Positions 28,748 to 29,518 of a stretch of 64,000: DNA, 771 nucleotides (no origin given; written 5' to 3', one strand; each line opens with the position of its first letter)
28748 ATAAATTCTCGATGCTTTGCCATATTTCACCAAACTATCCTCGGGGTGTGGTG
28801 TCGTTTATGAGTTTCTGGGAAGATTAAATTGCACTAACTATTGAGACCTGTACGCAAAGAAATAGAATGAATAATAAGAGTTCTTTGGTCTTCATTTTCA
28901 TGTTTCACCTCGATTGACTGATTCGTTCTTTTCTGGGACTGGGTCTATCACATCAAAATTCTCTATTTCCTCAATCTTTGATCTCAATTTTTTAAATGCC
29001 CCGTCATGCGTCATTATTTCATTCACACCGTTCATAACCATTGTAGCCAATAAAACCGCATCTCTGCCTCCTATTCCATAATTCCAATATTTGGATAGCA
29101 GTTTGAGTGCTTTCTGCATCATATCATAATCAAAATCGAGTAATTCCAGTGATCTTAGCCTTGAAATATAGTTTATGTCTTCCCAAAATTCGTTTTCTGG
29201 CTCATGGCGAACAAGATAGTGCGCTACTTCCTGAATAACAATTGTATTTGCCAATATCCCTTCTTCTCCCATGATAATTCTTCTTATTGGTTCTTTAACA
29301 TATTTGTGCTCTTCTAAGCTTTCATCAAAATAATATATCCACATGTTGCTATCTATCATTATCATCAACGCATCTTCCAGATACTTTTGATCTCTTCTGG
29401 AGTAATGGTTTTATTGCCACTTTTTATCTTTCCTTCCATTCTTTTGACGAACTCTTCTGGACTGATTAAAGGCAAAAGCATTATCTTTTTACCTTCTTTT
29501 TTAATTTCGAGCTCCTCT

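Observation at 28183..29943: Degenerate inverted paralog of the surface-protein locus with vapBC in place of the middle gene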

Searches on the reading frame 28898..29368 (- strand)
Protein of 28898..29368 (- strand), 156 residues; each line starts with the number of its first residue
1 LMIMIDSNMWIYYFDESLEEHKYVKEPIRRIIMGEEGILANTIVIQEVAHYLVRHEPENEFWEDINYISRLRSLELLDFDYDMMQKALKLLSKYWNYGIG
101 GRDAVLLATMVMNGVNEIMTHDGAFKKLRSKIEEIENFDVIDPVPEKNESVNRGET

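Call 4: search_protein_families(library=pfam, proteins=[window:28898-29368:-], max_evalue=0.01)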
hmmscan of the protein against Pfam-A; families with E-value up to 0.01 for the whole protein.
window:28898-29368:- (156 aa): 2 families
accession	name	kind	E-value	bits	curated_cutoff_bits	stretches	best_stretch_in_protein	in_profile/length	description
PF01850.27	PIN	-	2.8e-13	51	23.6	1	3-129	1-118/120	PIN domain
PF19772.4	DUF6258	-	0.0019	18.7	25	1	6-67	42-103/136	Family of unknown function (DUF6258)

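Call 9: find_encoding_contigs(protein=window:28898-29368:-, flank=10000, max_places=10)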
Protein window:28898-29368:- (156 aa): no gene with exactly this product is on record in the collection.

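Call 10: search_protein_families(library=ncbifam, proteins=[window:28898-29368:-], max_evalue=0.01)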
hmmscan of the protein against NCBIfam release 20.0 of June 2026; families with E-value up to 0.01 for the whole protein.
window:28898-29368:- (156 aa): 2 families
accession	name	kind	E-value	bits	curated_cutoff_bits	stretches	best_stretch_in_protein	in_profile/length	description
TIGR00028.1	Mtu_PIN_fam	subfamily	1.1e-05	25.7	73.6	1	1-130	1-134/143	TA system VapC family ribonuclease toxin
NF047959.1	TA_toxin_VapC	equivalog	0.001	19.2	80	1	3-130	1-121/125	type II toxin-antitoxin system VapC family toxin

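Call 11: find_encoding_contigs(protein=window:28898-29365:-, flank=10000, max_places=10)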
Protein window:28898-29365:- (155 aa): 13 contigs read that carry it; 10 places shown.
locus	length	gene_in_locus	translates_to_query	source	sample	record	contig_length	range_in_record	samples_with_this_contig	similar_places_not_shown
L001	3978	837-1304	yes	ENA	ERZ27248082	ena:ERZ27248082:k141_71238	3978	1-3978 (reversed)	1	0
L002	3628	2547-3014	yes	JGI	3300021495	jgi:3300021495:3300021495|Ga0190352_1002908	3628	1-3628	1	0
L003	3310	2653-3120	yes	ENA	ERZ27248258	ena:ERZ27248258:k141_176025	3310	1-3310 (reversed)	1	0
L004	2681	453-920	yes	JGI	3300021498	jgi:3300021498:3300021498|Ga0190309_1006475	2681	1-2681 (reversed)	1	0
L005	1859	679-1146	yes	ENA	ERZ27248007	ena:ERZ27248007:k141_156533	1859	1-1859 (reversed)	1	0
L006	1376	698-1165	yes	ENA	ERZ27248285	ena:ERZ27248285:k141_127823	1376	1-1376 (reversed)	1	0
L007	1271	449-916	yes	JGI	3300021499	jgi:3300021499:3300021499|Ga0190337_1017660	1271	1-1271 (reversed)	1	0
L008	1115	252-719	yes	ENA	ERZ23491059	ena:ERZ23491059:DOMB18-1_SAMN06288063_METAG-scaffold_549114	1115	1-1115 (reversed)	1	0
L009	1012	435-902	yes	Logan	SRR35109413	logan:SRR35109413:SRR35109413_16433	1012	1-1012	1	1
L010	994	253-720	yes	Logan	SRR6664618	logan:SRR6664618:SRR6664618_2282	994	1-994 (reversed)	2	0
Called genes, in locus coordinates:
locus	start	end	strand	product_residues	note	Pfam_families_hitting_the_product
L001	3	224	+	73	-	?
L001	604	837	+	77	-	PF04014:MazE_antitoxin (weak)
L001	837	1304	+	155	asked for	PF01850:PIN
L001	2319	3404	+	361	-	PF21088:MS_channel_1st, PF00924:MS_channel_2nd, PF21082:MS_channel_3rd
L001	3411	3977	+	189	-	?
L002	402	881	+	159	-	PF22842:Pel9A-like_beta_helix, PF13229:Beta_helix (weak), PF05048:NosD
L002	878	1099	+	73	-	-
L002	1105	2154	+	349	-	PF05048:NosD, PF13229:Beta_helix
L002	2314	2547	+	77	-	PF04014:MazE_antitoxin (weak)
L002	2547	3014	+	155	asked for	PF01850:PIN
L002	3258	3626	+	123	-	?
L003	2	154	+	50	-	?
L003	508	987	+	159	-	PF22842:Pel9A-like_beta_helix, PF13229:Beta_helix (weak), PF05048:NosD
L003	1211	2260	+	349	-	PF05048:NosD, PF13229:Beta_helix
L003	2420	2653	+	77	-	PF04014:MazE_antitoxin (weak)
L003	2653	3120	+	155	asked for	PF01850:PIN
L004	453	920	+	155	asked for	PF01850:PIN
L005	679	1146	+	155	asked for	PF01850:PIN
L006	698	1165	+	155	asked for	PF01850:PIN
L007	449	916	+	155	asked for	PF01850:PIN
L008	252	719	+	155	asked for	PF01850:PIN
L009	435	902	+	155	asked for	PF01850:PIN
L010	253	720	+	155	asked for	PF01850:PIN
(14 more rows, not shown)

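Call 19: find_related_loci(query=window:28898-29365:-, collection=genome_contigs, flank=8000)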
Query window:28898-29365:- (155 aa) in genome_contigs; peptide patterns used: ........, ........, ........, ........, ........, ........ (x = any residue, [..] = any of these).
241 stretches matched a pattern; 5 encode a relative of the query (tblastn E <= 1e-3); 5 distinct loci.
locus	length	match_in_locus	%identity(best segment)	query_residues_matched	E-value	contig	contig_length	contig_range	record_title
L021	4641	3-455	81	5-155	2e-84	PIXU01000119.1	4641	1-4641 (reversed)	MAG: Methanophagales archaeon isolate WYZ-LMO13 WYZ-LMO13_contig222578, whole genome shotgun sequence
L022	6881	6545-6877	89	1-111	1e-65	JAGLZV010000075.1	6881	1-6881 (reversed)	MAG: Methanophagales archaeon isolate RS_14_10 ZL355.bin.10.fa_75, whole genome shotgun sequence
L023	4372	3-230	99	80-155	6e-48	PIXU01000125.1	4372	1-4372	MAG: Methanophagales archaeon isolate WYZ-LMO13 WYZ-LMO13_contig227378, whole genome shotgun sequence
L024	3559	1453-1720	91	1-155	1e-24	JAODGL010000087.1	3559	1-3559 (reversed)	MAG: Methanosarcinales archaeon isolate Flange_M5_B8-AMOR_1b 1-CGB-Flange_contig_1144, whole genome shotgun sequence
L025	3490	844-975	100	1-153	3e-8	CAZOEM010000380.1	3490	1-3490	MAG TPA_asm: uncultured Halobacteria archaeon isolate binchicken_co116_93 genome assembly, contig: NODE_36446_length_349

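Call 45: search_protein_families(library=padloc, proteins=[window:28898-29365:-], max_evalue=0.001)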
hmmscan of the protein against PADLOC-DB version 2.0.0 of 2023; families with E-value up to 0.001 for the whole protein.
window:28898-29365:- (155 aa): 0 families

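Call 53: search_solved_structures(query=window:28898-29365:-, max_evalue=1, show_alignments=2)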
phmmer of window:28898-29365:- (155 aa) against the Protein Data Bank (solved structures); distinct sequences matched with E-value up to 1: 3.
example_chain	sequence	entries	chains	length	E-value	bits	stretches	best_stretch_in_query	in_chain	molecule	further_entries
8rbs_A1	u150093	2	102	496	0.002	21.1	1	50-117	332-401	Major capsid protein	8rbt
5aem_A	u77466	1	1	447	0.19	14.7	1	69-109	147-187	TRANSCRIPTION FACTOR TAU 131 KDA SUBUNIT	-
5aio_A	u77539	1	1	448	0.19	14.7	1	69-109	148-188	TRANSCRIPTION FACTOR TAU 131 KDA SUBUNIT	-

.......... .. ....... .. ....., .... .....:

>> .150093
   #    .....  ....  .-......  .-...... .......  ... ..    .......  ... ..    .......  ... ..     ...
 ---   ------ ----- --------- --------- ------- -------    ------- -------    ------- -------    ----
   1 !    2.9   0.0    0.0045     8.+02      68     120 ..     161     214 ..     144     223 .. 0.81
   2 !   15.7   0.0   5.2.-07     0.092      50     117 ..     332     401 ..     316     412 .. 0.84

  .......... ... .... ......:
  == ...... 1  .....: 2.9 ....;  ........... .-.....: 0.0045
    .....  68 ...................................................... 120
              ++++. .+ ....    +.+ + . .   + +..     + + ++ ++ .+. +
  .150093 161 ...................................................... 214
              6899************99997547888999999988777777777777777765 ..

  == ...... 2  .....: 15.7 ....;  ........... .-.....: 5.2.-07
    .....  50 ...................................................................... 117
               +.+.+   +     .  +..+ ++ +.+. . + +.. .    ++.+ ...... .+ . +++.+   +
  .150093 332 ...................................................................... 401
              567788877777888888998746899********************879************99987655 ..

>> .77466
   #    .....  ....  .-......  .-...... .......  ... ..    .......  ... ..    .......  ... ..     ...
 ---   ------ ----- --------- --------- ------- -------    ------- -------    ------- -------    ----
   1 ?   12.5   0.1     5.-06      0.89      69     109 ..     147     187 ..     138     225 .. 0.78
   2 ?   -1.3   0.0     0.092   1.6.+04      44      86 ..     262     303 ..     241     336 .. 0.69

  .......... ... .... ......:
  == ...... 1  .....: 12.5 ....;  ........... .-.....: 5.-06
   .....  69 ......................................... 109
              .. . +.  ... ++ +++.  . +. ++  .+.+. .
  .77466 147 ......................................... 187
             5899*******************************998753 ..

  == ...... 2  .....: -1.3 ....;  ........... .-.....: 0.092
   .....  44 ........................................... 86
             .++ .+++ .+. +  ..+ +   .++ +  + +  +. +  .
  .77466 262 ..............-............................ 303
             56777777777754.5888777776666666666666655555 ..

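Call 55: find_homologous_proteins(query=window:28898-29365:-, max_evalue=0.001)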
Query window:28898-29365:- (155 aa): 22 proteins with E <= 0.001 among 47 candidates.
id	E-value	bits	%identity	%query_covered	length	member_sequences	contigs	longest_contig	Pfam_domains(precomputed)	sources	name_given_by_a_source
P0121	9.1e-98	342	100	100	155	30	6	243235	PF01850.28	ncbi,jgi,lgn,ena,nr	ncbi:MAG: hypothetical protein C4B56_00500 [Candidatus Methanophagaceae archaeon]|nr:MAG: hypothetic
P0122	3.3e-96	337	99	100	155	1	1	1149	PF01850.28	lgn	-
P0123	7.2e-96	336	98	100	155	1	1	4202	PF01850.28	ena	-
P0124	2.4e-95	334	97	100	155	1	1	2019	PF01850.28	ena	-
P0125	3.3e-92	324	97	100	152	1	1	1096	PF01850.28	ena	-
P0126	1.3e-81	290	83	100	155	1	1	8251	PF01850.28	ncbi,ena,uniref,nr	ncbi:MAG: PIN domain protein [Candidatus Argoarchaeum ethanivorans]|uniref:PIN domain protein n=1 Ta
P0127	2.4e-81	289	83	99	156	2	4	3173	PF01850.28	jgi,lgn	jgi:predicted nucleic acid-binding protein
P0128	1.5e-80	286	83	100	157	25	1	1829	PF01850.28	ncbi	-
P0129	3.4e-80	285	83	98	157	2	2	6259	PF01850.28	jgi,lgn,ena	-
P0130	5.2e-80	284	82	99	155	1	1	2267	PF01850.28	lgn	-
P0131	6.0e-80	284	83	100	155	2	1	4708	PF01850.28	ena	-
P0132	2.0e-78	279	83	100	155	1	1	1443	PF01850.28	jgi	-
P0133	4.9e-78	278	82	99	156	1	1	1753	PF01850.28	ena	-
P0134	6.9e-78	278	83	95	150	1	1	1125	PF01850.28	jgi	jgi:predicted nucleic acid-binding protein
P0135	1.4e-75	270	80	99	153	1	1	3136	PF01850.28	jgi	-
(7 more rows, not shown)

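Call 58: find_encoding_contigs(protein=P0129, flank=6000, max_places=4)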
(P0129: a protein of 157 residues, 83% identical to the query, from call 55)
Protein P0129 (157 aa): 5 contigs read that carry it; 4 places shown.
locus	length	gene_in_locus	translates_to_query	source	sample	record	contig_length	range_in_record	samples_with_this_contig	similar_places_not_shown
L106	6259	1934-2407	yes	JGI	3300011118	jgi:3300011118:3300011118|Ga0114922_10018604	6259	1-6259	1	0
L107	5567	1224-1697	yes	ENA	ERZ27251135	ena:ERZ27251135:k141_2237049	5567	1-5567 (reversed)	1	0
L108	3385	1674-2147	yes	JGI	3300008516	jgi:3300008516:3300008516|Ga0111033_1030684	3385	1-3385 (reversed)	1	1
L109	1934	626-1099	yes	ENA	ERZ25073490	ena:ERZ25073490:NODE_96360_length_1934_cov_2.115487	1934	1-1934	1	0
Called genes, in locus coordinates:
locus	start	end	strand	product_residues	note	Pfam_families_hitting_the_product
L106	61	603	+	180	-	PF01797:Y1_Tnp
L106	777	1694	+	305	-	-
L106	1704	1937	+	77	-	PF04014:MazE_antitoxin (weak)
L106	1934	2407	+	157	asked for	PF01850:PIN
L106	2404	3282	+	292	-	PF00041:fn3 (weak), PF16656:Pur_ac_phosph_N (weak)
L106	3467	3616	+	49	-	-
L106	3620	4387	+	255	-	PF13432:TPR_16, PF25062:ARM_TT21_N (weak), PF13371:TPR_9 (weak), PF13414:TPR_11 (weak), PF00515:TPR_1, PF13424:TPR_12, PF13424:TPR_12, PF00515:TPR_1, +19 more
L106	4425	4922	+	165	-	PF07705:CARDB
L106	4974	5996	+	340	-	-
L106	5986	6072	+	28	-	-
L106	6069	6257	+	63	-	?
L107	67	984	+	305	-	-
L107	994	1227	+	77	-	PF04014:MazE_antitoxin (weak)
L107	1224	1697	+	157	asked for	PF01850:PIN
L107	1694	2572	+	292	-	PF00041:fn3 (weak), PF16656:Pur_ac_phosph_N (weak)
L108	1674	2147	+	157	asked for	PF01850:PIN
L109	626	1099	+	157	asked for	PF01850:PIN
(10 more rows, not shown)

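Call 61: predict_structure(alignment_id=A5)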
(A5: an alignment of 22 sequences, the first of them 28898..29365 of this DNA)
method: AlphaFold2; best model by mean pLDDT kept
length: 155 residues; sequences in the alignment: 22
mean_pLDDT: 91.8   pTM: 0.84
mean pLDDT of the five models: 91.8, 83.6, 72.1, 69.5, 64.2
residues with pLDDT >= 90: 135; 70-90: 11; 50-70: 1; < 50: 8
segments of 3 or more residues with pLDDT < 50: 148-155
pLDDT, mean of each block of 10 residues (from residue 1): 96 97 95 88 95 98 95 90 97 97 97 97 95 97 72 38
secondary structure, 60 per line:
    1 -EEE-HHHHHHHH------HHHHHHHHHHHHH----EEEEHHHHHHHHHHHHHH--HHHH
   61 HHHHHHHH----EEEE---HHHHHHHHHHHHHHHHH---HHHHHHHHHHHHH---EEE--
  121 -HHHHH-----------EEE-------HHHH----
elements in order: E2-4 H6-13 H20-32 E37-40 H41-54 H57-68 E73-76 H80-96 H100-112 E116-118 H122-126 E138-140 H148-151
